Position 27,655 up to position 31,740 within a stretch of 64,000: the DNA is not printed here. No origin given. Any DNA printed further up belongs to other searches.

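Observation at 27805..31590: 1261-aa fusion of a DyP-type peroxidase with a P450-like domain that has an atypical cysteine loop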

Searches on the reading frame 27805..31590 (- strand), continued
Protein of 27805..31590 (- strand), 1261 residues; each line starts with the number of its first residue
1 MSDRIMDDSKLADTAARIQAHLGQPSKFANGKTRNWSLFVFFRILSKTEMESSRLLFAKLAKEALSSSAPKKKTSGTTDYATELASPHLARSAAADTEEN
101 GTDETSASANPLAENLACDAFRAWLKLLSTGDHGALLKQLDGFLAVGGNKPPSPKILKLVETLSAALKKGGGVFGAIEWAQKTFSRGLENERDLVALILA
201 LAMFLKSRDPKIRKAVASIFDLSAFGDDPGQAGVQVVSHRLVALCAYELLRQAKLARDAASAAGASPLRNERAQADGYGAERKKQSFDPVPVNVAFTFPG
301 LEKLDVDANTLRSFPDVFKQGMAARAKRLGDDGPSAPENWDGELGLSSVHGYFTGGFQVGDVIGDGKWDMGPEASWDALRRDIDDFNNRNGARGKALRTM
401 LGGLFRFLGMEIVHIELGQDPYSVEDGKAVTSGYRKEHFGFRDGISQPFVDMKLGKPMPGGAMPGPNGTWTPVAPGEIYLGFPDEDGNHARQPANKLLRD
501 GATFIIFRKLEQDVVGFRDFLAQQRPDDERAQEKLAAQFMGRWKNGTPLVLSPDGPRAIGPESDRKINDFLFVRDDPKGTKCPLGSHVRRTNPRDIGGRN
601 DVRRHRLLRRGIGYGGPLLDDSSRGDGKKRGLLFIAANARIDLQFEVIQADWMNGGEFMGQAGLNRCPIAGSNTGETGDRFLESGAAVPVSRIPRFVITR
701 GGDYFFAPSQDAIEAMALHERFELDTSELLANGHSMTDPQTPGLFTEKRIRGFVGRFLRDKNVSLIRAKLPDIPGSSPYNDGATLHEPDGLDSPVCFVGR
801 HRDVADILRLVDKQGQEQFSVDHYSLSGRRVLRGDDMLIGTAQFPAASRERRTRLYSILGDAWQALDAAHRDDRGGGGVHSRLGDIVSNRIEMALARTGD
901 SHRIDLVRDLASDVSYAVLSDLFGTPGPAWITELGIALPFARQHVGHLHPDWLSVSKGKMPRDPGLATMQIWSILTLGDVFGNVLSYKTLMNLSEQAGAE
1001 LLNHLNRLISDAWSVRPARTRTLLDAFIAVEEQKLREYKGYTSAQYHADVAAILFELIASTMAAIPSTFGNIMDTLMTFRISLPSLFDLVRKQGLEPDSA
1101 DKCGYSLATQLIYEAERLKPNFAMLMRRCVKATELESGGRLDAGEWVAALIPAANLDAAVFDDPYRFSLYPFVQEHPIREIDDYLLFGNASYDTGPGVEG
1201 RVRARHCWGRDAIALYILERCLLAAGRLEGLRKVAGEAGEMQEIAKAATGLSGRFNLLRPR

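Call 57: search_protein_families(library=pfam, proteins=[L003:8170-9144:+, L025:4736-5608:+, L011:6492-9434:-], max_evalue=0.01)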
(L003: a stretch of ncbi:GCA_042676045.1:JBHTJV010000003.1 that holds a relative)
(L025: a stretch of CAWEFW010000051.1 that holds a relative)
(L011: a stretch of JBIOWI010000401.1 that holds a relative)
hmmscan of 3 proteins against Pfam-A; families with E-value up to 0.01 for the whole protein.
L003:8170-9144:+ (324 aa): 1 family
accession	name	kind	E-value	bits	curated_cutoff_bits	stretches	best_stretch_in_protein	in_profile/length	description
PF00082.27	Peptidase_S8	-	2.2e-05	24.4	21.8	1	106-264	57-257/288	Subtilase family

L025:4736-5608:+ (290 aa): 0 families

L011:6492-9434:- (981 aa): 10 families
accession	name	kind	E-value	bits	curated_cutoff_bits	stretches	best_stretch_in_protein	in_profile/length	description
PF13191.12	AAA_16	-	1.2e-22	81.6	32.6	1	198-385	2-167/167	AAA ATPase domain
PF00211.25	Guanylate_cyc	-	1.9e-11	44.3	21.9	1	5-153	7-156/183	Adenylate and Guanylate cyclase catalytic domain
PF13401.12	AAA_22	-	5.6e-09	36.8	27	1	219-388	4-124/130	AAA domain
PF13424.12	TPR_12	-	7.2e-07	29.8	30.1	1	696-763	4-74/77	Tetratricopeptide repeat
PF17874.7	TPR_MalT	-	8.4e-07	29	45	1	694-822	40-161/336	MalT-like TPR region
PF07721.20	TPR_4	-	3e-06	27.8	27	0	908-925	8-25/26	Tetratricopeptide repeat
PF13374.12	TPR_10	-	3.7e-06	27.2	27.5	0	738-763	6-31/42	Tetratricopeptide repeat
PF13428.12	TPR_14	-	0.0029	18.6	23.5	0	905-936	5-36/44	Tetratricopeptide repeat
PF24883.2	NPHP3_N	-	0.003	18.2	24.8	1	210-261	13-63/164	Nephrocystin 3, N-terminal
PF20720.3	nSTAND3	-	0.0068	16.5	27.2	0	219-263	16-59/155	Novel STAND NTPase 3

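Call 74: search_protein_families(library=pfam, proteins=[L062:3345-4343:+, L062:4397-4960:+, L062:4988-7801:+, L062:7811-9175:+, L062:9172-11511:+, L062:1592-2728:-], max_evalue=0.01)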
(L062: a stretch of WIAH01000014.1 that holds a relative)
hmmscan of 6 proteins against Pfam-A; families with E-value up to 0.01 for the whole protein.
L062:3345-4343:+ (332 aa): 1 family
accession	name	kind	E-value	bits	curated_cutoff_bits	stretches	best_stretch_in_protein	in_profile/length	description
PF01764.32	Lipase_3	-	0.0048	17.2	22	1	155-237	63-132/140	Lipase (class 3)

L062:4397-4960:+ (187 aa): 0 families

L062:4988-7801:+ (937 aa): 2 families
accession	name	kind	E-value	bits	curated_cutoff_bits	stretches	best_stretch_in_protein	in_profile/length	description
PF21105.3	DyP_N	-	7.5e-10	39.6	27.5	1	7-140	1-145/163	DyP dimeric alpha+beta barrel domain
PF20628.3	Dyp_perox_C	-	2.4e-07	31.1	20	1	233-395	35-139/166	Dyp-type peroxidase, C-terminal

L062:7811-9175:+ (454 aa): 1 family
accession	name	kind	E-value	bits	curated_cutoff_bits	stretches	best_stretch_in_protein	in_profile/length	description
PF03349.22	Toluene_X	-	3e-37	128.5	29.7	1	40-388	18-371/421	Outer membrane protein transport protein (OMPP1/FadL/TodX)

L062:9172-11511:+ (779 aa): 7 families
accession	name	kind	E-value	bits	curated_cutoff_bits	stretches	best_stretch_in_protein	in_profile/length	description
PF02518.31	HATPase_c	-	7e-33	113.8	26.4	1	661-772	2-110/111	Histidine kinase-, DNA gyrase B-, and HSP90-like ATPase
PF00512.31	HisKA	-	2.8e-20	72.6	26.9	1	547-614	2-66/66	His Kinase A (phospho-acceptor) domain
PF01590.32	GAF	-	5.2e-17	63.1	22.4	1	363-506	3-133/133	GAF domain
PF13185.12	GAF_2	-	5.2e-12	46.6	28.6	1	360-507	2-136/136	GAF domain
PF13492.12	GAF_3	-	6.3e-06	27.1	27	1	426-508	59-129/129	GAF domain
PF01544.23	CorA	-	0.0033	17.2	27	1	507-609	121-215/292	CorA-like Mg2+ transporter protein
PF20975.2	DGCcoil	-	0.0099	15.5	26.7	0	354-553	173-321/359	DGC-associated coil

L062:1592-2728:- (378 aa): 5 families
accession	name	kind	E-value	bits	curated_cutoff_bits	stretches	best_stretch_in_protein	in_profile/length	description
PF07087.16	DUF1353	-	2.6e-14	53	22.5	1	82-177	6-90/91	Protein of unknown function (DUF1353)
PF13424.12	TPR_12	-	0.00018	22.1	30.1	0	315-356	27-76/77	Tetratricopeptide repeat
PF13432.12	TPR_16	-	0.00074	20.4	32.7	1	311-357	17-63/65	Tetratricopeptide repeat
PF14559.12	TPR_19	-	0.0022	18.7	25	1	312-356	12-56/68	Tetratricopeptide repeat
PF07719.23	TPR_2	-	0.0079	16.7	27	0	326-357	2-33/34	Tetratricopeptide repeat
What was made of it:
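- The lipase hit is below Pfam's cut-off (E=0.0048, call 74).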

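Call 83: find_homologous_proteins(query=A7, max_evalue=0.001)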
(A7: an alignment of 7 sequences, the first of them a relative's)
Query A7 (7 sequences) (196 aa, profile of the alignment): 841 proteins with E <= 0.001 among 8000 candidates; the best 120 are listed.
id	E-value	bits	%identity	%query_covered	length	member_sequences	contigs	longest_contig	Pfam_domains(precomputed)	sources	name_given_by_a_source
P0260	1.4e-75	271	36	43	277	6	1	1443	-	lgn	-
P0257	9.3e-75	269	37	43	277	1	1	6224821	-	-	-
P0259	4.9e-74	266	35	43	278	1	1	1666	-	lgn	-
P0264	5.7e-74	266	34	46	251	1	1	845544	-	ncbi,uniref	ncbi:hypothetical protein ACFQ14_06670 [Pseudahrensia aquimaris]|uniref:Uncharacterized protein n=1 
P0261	6.3e-74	266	38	43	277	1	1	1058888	-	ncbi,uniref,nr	ncbi:hypothetical protein [Nitratireductor sp. XY-223]|uniref:hypothetical protein n=1 Tax=Nitratire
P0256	6.8e-73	263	31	42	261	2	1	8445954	-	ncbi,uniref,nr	ncbi:hypothetical protein [Mesorhizobium sp. L-8-3]|uniref:hypothetical protein n=1 Tax=Mesorhizobiu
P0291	1.6e-72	261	29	67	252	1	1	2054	-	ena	-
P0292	4.1e-72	260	36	46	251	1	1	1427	-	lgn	-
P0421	6.0e-72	259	36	41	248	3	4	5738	-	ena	-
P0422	9.6e-72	259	34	46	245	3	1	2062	-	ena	-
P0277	9.4e-69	249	35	33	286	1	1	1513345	-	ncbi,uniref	ncbi:hypothetical protein [Hoeflea sp. TYP-13]|uniref:hypothetical protein n=1 Tax=Hoeflea sp. TYP-1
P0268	1.0e-68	249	30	50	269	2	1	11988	-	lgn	-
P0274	1.0e-68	249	35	43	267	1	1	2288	-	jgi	-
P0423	3.1e-68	247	24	76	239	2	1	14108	-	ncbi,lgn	-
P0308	5.4e-68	247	37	34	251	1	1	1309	-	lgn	-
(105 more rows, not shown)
